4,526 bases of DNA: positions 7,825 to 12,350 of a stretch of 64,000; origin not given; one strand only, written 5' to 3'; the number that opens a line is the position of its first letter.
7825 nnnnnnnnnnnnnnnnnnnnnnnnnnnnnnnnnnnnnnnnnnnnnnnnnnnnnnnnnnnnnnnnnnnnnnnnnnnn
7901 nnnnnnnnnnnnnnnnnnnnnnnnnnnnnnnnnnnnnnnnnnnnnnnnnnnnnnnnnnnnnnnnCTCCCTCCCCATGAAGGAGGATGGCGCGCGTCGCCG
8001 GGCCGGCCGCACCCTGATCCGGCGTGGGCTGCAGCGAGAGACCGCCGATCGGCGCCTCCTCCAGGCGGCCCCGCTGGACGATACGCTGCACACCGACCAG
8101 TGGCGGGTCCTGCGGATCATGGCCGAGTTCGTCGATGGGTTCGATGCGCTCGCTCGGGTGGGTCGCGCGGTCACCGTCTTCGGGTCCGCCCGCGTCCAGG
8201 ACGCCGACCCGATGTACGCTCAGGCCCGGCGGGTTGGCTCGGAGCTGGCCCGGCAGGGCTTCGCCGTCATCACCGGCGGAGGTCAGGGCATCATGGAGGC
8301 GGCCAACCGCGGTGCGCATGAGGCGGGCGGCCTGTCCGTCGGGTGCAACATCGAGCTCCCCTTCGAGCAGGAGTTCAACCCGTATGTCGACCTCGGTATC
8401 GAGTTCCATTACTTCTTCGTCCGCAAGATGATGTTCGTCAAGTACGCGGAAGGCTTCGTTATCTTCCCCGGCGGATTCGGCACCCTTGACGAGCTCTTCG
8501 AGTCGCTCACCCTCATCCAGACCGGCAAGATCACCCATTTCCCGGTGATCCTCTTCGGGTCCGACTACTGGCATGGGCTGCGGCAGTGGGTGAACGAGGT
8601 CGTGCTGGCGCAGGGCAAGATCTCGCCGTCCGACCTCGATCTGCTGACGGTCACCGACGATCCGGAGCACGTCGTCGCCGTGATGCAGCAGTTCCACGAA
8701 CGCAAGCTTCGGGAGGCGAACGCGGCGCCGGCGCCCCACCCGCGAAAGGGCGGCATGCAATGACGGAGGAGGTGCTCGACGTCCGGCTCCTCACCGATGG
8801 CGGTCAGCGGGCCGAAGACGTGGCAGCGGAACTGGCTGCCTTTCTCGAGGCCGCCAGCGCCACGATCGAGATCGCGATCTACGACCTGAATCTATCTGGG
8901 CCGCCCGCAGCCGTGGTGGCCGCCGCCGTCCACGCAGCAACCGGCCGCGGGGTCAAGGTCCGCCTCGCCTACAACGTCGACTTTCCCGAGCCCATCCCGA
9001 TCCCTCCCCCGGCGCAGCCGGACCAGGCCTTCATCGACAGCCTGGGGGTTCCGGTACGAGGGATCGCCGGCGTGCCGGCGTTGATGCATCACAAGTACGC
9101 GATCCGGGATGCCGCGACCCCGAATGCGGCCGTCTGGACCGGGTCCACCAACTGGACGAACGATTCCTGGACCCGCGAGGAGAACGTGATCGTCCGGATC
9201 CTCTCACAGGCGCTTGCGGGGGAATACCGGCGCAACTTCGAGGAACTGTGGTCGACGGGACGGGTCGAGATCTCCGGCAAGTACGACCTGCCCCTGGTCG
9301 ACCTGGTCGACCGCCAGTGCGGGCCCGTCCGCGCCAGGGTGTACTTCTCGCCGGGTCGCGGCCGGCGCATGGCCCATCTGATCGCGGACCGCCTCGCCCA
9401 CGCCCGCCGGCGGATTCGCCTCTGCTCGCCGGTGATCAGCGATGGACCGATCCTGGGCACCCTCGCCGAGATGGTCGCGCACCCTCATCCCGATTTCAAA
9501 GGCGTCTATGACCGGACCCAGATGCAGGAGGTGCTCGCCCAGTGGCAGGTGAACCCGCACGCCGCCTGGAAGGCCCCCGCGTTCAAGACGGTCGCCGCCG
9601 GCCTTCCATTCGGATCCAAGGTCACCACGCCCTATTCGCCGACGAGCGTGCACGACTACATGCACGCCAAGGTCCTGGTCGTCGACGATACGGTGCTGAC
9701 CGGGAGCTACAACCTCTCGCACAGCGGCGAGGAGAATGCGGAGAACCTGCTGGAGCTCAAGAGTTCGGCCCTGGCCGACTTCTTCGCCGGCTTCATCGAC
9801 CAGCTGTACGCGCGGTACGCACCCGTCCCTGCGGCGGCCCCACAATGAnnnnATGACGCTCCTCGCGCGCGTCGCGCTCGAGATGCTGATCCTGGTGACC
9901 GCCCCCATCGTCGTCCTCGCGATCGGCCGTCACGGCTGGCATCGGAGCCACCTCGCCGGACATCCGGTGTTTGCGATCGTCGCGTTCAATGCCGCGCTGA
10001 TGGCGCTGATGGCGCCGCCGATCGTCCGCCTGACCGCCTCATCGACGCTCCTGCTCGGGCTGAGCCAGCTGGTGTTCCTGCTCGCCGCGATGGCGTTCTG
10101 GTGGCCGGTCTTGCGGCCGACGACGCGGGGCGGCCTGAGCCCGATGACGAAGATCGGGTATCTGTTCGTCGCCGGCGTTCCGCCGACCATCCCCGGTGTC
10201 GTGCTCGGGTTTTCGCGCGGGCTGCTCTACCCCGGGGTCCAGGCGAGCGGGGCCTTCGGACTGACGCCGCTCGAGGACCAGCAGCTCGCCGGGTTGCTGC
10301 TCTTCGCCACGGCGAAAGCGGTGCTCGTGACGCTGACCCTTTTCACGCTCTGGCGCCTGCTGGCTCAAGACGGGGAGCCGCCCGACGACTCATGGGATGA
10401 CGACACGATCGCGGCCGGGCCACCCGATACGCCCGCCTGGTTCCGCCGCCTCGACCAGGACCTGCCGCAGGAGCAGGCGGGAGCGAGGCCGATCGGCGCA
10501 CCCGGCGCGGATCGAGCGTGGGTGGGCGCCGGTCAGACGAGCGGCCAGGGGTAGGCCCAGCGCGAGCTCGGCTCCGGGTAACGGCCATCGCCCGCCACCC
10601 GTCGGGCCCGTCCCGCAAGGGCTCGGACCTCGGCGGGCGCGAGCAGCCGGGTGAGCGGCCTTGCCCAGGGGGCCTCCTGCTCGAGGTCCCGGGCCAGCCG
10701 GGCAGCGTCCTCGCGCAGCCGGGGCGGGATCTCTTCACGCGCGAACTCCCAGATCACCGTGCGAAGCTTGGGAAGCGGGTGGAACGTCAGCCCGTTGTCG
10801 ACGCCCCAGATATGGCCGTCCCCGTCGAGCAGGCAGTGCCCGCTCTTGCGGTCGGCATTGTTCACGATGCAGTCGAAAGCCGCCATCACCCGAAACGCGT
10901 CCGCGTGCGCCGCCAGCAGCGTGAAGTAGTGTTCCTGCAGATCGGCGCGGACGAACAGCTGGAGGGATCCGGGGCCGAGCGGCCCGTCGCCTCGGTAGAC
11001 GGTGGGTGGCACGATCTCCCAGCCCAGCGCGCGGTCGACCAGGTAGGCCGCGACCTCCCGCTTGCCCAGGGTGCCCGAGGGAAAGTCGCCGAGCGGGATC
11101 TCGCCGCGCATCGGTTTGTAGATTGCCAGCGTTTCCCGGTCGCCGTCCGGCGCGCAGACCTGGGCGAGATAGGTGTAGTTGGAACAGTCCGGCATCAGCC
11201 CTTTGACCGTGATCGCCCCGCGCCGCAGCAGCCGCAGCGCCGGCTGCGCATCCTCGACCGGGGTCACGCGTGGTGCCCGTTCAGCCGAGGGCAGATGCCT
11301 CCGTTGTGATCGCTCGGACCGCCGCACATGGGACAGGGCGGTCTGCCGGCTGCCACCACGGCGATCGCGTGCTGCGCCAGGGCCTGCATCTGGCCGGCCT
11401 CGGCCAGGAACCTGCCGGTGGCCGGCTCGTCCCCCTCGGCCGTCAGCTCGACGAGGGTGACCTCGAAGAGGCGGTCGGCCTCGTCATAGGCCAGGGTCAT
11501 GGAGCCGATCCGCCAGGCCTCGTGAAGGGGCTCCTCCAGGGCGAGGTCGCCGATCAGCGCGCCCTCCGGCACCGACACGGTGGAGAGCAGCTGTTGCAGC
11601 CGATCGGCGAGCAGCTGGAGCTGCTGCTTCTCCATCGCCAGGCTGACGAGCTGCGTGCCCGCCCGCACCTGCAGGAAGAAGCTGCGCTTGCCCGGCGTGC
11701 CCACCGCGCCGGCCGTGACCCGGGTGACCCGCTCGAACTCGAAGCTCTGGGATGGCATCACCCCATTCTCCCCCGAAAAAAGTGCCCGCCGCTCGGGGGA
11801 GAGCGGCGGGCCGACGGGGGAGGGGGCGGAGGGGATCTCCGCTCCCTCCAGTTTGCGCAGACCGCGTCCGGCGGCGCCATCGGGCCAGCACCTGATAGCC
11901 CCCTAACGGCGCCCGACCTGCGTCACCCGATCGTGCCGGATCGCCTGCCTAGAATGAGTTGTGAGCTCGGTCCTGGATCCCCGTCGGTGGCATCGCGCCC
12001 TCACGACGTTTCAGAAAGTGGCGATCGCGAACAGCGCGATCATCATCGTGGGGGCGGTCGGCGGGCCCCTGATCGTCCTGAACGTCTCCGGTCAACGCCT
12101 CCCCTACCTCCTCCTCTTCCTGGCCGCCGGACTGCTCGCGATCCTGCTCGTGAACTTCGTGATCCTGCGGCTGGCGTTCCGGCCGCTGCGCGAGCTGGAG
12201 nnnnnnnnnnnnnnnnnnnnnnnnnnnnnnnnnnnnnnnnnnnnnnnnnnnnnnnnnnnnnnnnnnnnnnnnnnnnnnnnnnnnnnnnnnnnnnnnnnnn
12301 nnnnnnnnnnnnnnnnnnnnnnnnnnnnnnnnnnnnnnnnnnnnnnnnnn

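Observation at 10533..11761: SCO1664-family kinase-like protein plus DUF3090 zinc-ribbon protein: a conserved pair of unknown function, here without its usual third partner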

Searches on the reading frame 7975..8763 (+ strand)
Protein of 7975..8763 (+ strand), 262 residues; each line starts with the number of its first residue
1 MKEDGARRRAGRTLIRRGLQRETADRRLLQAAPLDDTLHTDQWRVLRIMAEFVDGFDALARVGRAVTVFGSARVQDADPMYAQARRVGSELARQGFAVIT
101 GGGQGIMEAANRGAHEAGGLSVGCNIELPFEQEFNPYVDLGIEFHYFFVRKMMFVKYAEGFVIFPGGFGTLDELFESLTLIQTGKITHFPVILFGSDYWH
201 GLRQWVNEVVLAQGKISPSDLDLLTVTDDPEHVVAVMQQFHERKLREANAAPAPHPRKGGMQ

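Call 11: search_protein_families(library=pfam, proteins=[window:7975-8763:+], max_evalue=0.0001)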
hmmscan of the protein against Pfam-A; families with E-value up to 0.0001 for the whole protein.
window:7975-8763:+ (262 aa): 2 families
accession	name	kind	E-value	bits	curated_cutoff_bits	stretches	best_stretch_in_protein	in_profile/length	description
PF03641.19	Lysine_decarbox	-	2e-35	122.3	27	1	107-236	1-130/131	Possible lysine decarboxylase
PF18306.6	LDcluster4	-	6.1e-20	71.8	26.3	1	65-178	3-114/151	SLOG cluster4 family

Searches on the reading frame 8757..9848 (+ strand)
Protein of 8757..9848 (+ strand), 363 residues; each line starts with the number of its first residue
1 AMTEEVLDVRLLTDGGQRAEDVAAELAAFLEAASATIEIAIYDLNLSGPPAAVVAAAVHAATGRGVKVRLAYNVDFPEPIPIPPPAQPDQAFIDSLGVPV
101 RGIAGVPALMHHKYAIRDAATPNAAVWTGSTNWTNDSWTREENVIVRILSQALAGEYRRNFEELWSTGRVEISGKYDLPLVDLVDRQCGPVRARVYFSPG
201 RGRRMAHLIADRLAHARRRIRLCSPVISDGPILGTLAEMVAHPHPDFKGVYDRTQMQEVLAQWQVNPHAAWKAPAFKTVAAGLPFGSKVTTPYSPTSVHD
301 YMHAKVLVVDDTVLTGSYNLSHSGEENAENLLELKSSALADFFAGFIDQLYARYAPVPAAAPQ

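Call 11: search_protein_families(library=pfam, proteins=[window:8757-9848:+], max_evalue=0.0001)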
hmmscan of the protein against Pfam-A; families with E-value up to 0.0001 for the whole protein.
window:8757-9848:+ (363 aa): 1 family
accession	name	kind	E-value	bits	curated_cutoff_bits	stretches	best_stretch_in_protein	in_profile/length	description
PF13091.12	PLDc_2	-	1.7e-28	99.5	27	2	28-165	3-132/132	PLD-like domain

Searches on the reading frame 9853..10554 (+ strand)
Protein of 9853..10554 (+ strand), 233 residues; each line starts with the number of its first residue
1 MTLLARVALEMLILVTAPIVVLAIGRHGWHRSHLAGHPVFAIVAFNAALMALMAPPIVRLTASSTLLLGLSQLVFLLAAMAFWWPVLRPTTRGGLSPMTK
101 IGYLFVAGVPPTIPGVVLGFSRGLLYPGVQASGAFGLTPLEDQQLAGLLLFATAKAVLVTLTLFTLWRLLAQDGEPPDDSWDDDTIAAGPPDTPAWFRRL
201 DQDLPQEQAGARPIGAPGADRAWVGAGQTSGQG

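Call 11: search_protein_families(library=pfam, proteins=[window:9853-10554:+], max_evalue=0.0001)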
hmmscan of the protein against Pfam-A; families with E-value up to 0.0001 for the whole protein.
window:9853-10554:+ (233 aa): 1 family
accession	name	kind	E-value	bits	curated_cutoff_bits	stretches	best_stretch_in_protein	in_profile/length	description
PF09678.15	Caa3_CtaG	-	1e-22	81.2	27.7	1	24-170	86-235/237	Cytochrome c oxidase caa3 assembly factor (Caa3_CtaG)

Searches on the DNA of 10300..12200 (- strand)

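Call 54: search_rna_families(source=window, start=10300, end=12200, threshold=evalue, max_evalue=1)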
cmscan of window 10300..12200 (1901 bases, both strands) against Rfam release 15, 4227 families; matches with E-value up to 1: 3.
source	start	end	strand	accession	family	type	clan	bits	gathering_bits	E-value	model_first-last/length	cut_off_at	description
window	11776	11853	-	RF02232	sX13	Gene; sRNA;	-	26.1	50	0.021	1-115/115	no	Xanthomonadaceae sRNA sX13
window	11777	11855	-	RF02344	ar14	Gene; sRNA;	-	22.9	58.8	0.11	1-123/123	no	Alphaproteobacterial ar14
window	11791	11853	+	RF00802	mir-207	Gene; miRNA;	-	20.9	88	0.83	1-78/78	no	mir-207 microRNA precursor family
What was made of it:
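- Tried and rejected: Rfam gave only sub-threshold sRNA hits upstream (sX13 at 26 bits against 50), so the RNA element belongs to no known family (call 54).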

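Call 63: build_rna_model(alignment_id=A3, structure=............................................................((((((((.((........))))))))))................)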
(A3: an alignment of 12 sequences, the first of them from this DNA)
Model R1 built from alignment A3 (12 sequences, 105 columns); structure: as given.
model positions 87; base pairs 10; branch points 0; effective number of sequences 3.93; information 0.654 bits per position. Calibrated on 0.2 Mb of random sequence (short: E-values are rough).
structure used (alignment columns):
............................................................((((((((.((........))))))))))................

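Call 64: search_with_rna_model(model_id=R1, sources=[window, L001, L002, L003, L004, L005, L006, L007, L008, L009, L010, L011, L012, L013, L014, L015, L016, L017, L018, L019, L020, L021, L022, L023, L024, L025, L026, L027, L028, L029, L030, L031, L032, L033, L034, L035, L036, L037, L038, L039, L040, L041, L042, L043, L044, L045, L046, L047, L048, L049, L050, L051, L052, L053, L054, L055, L056, L057, L058, L059, L060, L061, L062, L063, L064, L065, L066, L067, L068, L069, L070, L071, L072, L073, L074, L075, L076, L077, L078, L079, L080], max_evalue=1)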
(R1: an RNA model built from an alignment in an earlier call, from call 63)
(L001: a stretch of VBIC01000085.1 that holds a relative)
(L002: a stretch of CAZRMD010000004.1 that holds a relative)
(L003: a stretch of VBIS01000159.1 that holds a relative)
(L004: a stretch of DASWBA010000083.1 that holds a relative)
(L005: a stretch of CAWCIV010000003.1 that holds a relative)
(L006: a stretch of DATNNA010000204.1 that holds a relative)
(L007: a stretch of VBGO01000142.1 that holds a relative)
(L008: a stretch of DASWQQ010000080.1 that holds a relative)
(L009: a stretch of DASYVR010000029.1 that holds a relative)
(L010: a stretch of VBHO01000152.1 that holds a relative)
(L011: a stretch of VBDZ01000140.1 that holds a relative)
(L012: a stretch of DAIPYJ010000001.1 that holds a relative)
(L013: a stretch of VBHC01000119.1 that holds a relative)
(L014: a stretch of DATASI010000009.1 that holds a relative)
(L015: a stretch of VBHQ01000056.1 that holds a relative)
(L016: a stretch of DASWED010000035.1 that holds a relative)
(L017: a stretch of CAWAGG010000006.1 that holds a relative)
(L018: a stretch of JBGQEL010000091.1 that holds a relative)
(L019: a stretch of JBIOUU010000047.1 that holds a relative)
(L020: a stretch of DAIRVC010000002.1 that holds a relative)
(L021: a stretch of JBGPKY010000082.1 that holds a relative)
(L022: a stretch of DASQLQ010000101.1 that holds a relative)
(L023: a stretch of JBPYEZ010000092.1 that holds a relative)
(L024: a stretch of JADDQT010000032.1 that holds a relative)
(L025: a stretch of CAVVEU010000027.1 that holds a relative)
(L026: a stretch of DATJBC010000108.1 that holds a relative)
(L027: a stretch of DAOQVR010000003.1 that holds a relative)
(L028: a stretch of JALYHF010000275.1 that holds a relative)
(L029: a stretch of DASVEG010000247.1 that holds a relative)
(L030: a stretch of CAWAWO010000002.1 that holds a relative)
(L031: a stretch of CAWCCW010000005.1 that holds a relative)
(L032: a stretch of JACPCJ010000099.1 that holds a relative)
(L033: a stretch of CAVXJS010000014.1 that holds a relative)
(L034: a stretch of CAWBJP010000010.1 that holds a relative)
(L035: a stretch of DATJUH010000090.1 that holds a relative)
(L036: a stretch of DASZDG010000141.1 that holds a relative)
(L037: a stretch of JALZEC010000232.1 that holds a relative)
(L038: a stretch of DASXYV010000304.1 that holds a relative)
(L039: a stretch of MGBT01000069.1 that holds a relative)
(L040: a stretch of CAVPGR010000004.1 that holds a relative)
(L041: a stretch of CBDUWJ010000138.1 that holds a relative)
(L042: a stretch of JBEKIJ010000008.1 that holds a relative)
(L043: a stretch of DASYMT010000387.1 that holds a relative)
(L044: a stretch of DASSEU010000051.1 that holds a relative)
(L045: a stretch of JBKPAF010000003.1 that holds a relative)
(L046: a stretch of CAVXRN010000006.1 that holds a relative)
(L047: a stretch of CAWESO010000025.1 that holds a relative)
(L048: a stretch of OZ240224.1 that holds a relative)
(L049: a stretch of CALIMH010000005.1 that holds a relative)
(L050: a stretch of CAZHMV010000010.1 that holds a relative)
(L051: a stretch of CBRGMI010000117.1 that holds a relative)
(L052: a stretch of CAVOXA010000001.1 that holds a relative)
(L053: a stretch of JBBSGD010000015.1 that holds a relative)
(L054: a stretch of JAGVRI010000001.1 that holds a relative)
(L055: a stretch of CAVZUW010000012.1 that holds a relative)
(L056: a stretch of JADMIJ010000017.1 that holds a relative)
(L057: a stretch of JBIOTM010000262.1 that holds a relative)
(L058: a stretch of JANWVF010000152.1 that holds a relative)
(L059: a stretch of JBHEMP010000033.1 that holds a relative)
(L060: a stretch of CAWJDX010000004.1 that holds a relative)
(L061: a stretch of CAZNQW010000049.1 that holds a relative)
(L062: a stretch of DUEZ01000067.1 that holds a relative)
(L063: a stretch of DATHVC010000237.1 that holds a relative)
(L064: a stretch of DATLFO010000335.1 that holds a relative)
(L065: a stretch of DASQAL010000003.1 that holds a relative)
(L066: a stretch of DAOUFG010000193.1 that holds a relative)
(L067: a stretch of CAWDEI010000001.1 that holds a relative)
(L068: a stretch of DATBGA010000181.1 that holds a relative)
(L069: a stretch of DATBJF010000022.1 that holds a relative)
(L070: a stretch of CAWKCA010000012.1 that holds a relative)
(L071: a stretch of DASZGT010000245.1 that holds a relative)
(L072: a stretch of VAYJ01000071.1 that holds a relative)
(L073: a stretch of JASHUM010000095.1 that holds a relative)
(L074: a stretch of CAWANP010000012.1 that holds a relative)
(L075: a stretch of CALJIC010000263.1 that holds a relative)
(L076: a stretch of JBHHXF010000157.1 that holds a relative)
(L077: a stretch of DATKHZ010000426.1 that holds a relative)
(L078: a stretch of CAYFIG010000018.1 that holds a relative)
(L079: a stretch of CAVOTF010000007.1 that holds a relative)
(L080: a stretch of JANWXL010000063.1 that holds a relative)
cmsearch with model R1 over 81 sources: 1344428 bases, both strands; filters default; matches with E-value up to 1: 14.
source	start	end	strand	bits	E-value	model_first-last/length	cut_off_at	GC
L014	4470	4559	+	89.5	9e-19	1-87/87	no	0.54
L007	3041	3126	+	88.9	1.2e-18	1-87/87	no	0.6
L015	9494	9584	+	85.9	6.6e-18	1-87/87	no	0.53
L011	5549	5637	+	85.4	9e-18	1-87/87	no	0.58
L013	9376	9461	+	83.5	2.6e-17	1-87/87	no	0.55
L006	7139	7229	+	82.5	4.5e-17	1-87/87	no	0.57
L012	9372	9461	+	77.5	7.4e-16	1-87/87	no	0.59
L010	5302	5377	+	76.8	1.1e-15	1-87/87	no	0.62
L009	9383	9466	+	75.7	2e-15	1-87/87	no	0.63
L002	8831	8918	+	75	3e-15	1-87/87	no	0.57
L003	8850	8925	+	74.1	4.8e-15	1-87/87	no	0.64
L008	9344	9423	+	68.5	1.1e-13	1-87/87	no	0.65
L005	9340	9425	+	66.5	3.4e-13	1-87/87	no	0.7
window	11768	11854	-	51.1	1.9e-09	1-87/87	no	0.74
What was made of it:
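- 11768..11854 (-): Conserved C-rich RNA element: a CTGG... box, a C-rich tract, an 11-bp G+C hairpin at 11784-11811 with a C-rich loop, and a U-run. It is either a leader of the operon or a separate small RNA, so its membership of the module is uncertain. The covariance model finds 14 hits in 1.34 Mb, all in this clade and all upstream of DUF3090 (call 64).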
